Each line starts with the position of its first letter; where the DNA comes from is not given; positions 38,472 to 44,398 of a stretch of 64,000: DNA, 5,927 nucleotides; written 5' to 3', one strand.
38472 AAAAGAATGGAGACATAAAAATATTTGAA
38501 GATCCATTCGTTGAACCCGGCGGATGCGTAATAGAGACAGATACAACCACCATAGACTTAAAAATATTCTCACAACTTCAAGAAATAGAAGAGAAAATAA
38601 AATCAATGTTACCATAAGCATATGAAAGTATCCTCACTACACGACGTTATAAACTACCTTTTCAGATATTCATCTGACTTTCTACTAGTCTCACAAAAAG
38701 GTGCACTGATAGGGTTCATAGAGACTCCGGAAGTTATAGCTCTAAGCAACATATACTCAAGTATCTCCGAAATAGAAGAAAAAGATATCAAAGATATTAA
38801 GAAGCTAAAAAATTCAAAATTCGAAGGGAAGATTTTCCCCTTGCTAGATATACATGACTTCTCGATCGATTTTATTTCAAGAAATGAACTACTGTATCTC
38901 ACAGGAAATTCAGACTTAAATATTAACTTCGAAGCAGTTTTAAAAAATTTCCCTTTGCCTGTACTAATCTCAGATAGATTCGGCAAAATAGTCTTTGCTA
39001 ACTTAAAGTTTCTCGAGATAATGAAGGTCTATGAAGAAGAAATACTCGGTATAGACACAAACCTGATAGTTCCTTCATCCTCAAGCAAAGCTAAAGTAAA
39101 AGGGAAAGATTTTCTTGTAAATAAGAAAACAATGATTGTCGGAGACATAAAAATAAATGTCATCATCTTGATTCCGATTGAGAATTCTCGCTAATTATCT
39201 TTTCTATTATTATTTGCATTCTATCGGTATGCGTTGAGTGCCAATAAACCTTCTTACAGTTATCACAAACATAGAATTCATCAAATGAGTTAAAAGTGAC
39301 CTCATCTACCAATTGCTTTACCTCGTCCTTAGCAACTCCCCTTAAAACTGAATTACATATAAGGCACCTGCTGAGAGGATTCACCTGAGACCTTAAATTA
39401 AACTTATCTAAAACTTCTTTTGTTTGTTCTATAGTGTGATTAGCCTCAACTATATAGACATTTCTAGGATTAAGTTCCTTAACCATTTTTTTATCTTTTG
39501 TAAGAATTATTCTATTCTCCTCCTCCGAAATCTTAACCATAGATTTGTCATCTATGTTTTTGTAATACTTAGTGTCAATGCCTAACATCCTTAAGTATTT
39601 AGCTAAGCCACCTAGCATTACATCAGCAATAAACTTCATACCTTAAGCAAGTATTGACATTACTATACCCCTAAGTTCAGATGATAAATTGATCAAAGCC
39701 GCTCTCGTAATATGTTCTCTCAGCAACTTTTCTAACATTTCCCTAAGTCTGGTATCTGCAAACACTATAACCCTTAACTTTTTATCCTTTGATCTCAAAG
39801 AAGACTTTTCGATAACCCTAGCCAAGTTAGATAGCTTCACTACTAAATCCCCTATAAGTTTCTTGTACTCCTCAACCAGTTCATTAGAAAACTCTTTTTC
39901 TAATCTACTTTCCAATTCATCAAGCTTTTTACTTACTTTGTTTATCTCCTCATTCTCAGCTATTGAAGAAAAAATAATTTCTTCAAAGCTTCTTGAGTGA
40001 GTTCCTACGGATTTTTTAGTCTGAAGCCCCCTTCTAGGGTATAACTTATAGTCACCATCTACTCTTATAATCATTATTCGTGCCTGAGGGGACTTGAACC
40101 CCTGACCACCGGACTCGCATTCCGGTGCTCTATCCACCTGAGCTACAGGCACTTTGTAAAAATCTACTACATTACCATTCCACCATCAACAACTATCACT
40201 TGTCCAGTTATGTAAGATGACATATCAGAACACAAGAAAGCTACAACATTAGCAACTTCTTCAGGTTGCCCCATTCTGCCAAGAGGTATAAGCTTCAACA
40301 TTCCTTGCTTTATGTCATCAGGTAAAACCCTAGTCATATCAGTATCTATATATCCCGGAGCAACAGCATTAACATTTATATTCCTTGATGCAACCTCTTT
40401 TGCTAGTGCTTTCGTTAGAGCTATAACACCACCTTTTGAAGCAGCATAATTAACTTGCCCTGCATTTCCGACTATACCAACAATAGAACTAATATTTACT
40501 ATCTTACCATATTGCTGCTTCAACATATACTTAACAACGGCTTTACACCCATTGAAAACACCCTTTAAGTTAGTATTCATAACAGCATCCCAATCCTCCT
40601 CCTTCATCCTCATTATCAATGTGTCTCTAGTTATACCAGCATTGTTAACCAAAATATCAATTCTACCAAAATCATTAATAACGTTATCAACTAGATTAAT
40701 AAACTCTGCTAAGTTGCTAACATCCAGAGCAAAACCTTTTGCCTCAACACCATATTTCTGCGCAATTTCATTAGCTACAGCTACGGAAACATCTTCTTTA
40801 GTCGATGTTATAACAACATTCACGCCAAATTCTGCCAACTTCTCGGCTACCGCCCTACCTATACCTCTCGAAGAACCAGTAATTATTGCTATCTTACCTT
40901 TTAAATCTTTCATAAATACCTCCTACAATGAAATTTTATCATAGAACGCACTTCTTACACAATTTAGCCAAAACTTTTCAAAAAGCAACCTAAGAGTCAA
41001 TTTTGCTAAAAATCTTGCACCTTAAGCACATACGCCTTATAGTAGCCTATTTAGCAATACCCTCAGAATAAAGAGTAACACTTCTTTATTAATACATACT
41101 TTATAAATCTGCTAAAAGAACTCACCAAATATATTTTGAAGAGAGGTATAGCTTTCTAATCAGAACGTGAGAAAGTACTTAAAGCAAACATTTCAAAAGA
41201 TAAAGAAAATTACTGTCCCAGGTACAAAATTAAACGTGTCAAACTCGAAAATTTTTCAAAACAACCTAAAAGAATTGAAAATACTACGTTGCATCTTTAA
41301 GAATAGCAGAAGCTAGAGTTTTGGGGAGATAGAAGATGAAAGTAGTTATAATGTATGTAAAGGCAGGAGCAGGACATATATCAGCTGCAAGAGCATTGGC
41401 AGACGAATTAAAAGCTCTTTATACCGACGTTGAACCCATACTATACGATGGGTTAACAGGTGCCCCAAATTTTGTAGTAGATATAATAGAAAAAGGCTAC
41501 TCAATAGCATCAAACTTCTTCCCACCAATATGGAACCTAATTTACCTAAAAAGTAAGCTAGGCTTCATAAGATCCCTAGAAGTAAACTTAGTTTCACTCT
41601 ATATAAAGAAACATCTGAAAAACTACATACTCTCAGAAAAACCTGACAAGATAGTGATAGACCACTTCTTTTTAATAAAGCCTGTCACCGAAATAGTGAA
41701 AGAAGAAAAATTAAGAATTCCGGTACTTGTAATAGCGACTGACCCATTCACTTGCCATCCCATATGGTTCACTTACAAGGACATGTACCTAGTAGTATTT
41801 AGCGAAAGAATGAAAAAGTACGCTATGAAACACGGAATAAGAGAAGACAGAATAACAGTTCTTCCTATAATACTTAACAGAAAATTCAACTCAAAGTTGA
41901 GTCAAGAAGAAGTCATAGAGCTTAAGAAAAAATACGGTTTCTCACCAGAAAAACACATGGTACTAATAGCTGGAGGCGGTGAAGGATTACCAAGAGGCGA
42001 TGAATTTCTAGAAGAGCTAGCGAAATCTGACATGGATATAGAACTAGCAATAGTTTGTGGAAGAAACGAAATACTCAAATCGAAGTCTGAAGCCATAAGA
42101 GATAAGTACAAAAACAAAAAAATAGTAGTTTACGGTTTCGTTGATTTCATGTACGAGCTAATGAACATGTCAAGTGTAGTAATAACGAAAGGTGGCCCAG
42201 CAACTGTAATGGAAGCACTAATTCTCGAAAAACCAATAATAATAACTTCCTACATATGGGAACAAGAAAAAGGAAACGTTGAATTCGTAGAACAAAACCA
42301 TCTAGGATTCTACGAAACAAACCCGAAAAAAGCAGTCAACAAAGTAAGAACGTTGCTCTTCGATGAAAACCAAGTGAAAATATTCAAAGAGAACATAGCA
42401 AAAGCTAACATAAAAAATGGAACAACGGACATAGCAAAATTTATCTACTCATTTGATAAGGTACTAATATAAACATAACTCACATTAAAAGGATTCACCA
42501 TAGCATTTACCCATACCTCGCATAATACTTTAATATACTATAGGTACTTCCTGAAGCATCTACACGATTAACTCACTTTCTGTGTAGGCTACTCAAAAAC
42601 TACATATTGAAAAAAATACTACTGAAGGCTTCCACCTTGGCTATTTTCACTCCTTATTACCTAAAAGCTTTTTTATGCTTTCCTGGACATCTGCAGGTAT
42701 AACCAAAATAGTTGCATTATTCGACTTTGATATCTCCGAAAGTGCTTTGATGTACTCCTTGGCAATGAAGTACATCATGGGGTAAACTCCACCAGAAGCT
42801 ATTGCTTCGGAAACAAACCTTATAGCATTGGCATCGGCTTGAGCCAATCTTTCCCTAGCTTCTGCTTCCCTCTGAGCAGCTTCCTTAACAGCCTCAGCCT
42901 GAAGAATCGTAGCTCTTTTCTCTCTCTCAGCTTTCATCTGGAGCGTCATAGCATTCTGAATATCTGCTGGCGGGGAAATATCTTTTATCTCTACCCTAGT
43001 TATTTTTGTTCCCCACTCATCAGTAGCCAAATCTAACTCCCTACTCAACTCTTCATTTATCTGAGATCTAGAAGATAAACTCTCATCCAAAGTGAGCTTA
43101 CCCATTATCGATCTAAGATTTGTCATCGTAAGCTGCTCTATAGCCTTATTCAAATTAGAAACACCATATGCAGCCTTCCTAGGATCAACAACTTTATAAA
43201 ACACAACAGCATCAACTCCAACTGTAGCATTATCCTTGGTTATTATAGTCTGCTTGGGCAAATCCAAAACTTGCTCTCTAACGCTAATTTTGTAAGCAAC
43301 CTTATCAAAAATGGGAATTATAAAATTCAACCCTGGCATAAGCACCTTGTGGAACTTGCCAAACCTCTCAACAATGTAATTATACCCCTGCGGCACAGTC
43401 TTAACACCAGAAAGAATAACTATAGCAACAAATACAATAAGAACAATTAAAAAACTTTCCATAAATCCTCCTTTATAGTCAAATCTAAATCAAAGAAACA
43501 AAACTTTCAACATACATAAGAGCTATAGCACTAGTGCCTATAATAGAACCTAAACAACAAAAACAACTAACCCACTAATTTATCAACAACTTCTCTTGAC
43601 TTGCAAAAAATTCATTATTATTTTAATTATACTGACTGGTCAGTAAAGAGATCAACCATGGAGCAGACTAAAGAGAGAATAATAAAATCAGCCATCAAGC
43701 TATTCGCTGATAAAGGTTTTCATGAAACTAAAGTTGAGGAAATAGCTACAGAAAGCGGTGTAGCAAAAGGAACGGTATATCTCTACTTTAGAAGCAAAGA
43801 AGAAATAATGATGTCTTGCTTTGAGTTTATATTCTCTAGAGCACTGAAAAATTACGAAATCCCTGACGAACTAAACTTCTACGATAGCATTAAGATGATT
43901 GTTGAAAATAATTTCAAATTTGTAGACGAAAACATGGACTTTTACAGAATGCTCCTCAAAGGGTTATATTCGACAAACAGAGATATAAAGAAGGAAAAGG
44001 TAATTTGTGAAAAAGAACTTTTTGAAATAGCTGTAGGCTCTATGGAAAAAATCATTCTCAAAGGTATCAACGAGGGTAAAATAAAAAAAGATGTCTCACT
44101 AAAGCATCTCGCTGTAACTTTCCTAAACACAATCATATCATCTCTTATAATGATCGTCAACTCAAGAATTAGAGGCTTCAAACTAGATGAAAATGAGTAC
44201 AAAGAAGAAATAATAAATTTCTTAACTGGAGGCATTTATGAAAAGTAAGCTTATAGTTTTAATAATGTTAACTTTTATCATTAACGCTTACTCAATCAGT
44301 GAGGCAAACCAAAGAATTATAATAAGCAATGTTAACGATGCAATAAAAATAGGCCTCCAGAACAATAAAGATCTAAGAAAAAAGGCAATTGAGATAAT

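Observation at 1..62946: Predicted exported proteins are enriched in Thr-Asn, a candidate sequon for an uncharacterised protein modification (glycosylation?) system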

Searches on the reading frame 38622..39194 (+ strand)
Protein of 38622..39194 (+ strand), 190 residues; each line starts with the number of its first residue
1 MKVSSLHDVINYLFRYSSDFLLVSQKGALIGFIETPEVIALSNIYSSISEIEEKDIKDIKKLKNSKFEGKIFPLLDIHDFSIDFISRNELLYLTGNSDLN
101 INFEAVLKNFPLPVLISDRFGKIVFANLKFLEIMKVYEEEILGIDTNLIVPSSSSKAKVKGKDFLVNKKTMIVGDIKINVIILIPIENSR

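Call 33: search_protein_families(library=pfam, proteins=[window:38622-39194:+], max_evalue=0.001)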
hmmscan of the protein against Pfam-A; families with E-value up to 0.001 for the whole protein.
window:38622-39194:+ (190 aa): 1 family
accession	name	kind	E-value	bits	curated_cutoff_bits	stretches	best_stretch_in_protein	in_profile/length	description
PF13188.13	PAS_8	-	0.00019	21.7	21.8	1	103-143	3-40/65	PAS domain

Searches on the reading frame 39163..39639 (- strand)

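Call 33: search_protein_families(library=pfam, proteins=[window:39163-39639:-], max_evalue=0.001)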
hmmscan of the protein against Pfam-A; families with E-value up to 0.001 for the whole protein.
window:39163-39639:- (158 aa): 1 family
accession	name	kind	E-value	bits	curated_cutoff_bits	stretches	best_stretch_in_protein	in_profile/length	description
PF01927.22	Mut7-C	-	9.9e-46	155.9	23.3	1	1-143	1-144/146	Mut7-C RNAse domain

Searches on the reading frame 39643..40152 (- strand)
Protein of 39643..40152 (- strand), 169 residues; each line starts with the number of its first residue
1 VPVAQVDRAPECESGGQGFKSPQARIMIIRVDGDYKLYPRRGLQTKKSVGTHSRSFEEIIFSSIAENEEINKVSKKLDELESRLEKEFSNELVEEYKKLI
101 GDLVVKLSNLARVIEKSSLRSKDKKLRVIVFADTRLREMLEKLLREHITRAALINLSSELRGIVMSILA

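Call 33: search_protein_families(library=pfam, proteins=[window:39643-40152:-], max_evalue=0.001)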
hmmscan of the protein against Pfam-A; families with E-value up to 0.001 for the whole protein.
window:39643-40152:- (169 aa): 2 families
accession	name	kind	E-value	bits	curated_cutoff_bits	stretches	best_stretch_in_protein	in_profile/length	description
PF03885.18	DUF327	-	3e-08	34.2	25.8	1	48-167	18-142/143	Protein of unknown function (DUF327)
PF23153.1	Aip3p_Bud6_N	-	0.00086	20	27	0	134-168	64-98/109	Aip3p/Bud6 N-terminal domain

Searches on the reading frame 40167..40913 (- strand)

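Call 51: search_protein_families(library=pfam, proteins=[window:40167-40913:-], max_evalue=0.00001)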
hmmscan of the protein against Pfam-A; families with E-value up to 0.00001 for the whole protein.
window:40167-40913:- (248 aa): 3 families
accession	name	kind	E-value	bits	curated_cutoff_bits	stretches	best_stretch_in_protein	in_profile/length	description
PF13561.12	adh_short_C2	-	7e-73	245.5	27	1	15-246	5-235/236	Enoyl-(Acyl carrier protein) reductase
PF00106.31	adh_short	-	5e-64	215.8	26.6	1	7-199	1-192/195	short chain dehydrogenase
PF08659.16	KR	-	1.1e-22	81.3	22.6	1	10-184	4-173/180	KR domain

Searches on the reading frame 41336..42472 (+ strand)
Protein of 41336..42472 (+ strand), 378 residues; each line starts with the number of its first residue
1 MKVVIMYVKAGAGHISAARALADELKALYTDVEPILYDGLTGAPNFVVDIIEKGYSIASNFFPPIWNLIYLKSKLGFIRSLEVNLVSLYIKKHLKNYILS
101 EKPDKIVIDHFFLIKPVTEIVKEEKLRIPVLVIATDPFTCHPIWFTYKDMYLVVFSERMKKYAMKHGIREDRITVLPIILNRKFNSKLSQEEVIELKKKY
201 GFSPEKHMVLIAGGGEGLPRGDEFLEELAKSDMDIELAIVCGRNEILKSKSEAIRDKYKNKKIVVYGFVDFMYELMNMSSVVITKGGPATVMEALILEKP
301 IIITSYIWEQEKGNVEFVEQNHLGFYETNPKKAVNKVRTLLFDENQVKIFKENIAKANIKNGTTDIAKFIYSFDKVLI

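Call 7: search_protein_families(library=pfam, proteins=[window:41336-42472:+], max_evalue=0.01)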
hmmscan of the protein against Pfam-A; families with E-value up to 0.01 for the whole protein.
window:41336-42472:+ (378 aa): 4 families
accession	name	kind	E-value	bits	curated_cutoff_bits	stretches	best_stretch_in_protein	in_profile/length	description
PF06925.17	MGDG_synth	-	4.6e-17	63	25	1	14-176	1-165/169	Monogalactosyldiacylglycerol (MGDG) synthase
PF04101.22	Glyco_tran_28_C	-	4e-11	43.7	22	1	226-367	19-163/166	Glycosyltransferase family 28 C-terminal domain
PF00534.26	Glycos_transf_1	-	2.2e-07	31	26.4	1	224-356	33-171/172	Glycosyl transferases group 1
PF13692.12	Glyco_trans_1_4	-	2.2e-05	25.2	27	1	226-341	25-140/142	Glycosyl transferases group 1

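Call 61: search_protein_families(library=ncbifam, proteins=[window:41336-42472:+], max_evalue=0.001)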
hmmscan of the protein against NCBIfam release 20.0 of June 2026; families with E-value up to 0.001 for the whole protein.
window:41336-42472:+ (378 aa): 7 families
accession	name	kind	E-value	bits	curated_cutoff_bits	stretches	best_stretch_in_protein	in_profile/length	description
NF010135.0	PRK13609.1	equivalog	3.9e-47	161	500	1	2-370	6-365/388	diglucosyl diacylglycerol synthase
NF010134.0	PRK13608.1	equivalog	1.3e-34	119.9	557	1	2-369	7-364/391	diglucosyl diacylglycerol synthase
TIGR00661.1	MJ1255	subfamily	1.9e-13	50.4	195.9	1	4-352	3-319/321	MJ1255/VC2487 family glycosyltransferase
TIGR01133.1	murG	equivalog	1.7e-10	40.5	250.25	1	190-370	164-353/353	undecaprenyldiphospho-muramoylpentapeptide beta-N-acetylglucosaminyltransferase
TIGR03590.1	PseG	equivalog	1.3e-06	28.3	153.55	1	205-311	171-274/280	UDP-2,4-diacetamido-2,4,6-trideoxy-beta-L-altropyranose hydrolase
NF041548.1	PssE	equivalog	2.9e-05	24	120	1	256-319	36-99/146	PssE/Cps14G family polysaccharide biosynthesis glycosyltransferase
NF009102.0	PRK12446.1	equivalog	3.3e-05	23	339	1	101-306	90-280/352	undecaprenyldiphospho-muramoylpentapeptide beta-N-acetylglucosaminyltransferase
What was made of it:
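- Checked: The only glycosyltransferase is an MGDG/diglucosyl-DAG-synthase-like GT28/GT4 enzyme at 41336-42472 (calls 7, 61).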

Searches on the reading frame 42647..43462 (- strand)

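Call 7: search_protein_families(library=pfam, proteins=[window:42647-43462:-], max_evalue=0.01)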
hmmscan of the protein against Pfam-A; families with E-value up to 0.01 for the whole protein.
window:42647-43462:- (271 aa): 3 families
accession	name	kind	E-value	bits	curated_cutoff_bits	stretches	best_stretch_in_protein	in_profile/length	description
PF01145.31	Band_7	-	2.1e-44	152.1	23.6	1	22-191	2-174/176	SPFH domain / Band 7 family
PF16200.10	Band_7_C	-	0.00045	20.6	29.1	1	217-260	3-45/63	C-terminal region of band_7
PF13421.11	Band_7_1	-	0.0036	17.4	24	1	96-175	125-206/211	SPFH domain-Band 7 family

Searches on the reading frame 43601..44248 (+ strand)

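Call 51: search_protein_families(library=pfam, proteins=[window:43601-44248:+], max_evalue=0.00001)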
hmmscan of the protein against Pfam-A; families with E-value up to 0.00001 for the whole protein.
window:43601-44248:+ (215 aa): 1 family
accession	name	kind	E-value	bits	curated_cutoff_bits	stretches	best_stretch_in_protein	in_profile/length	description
PF00440.29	TetR_N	-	3e-17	62.6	24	1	27-70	1-44/47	Bacterial regulatory proteins, tetR family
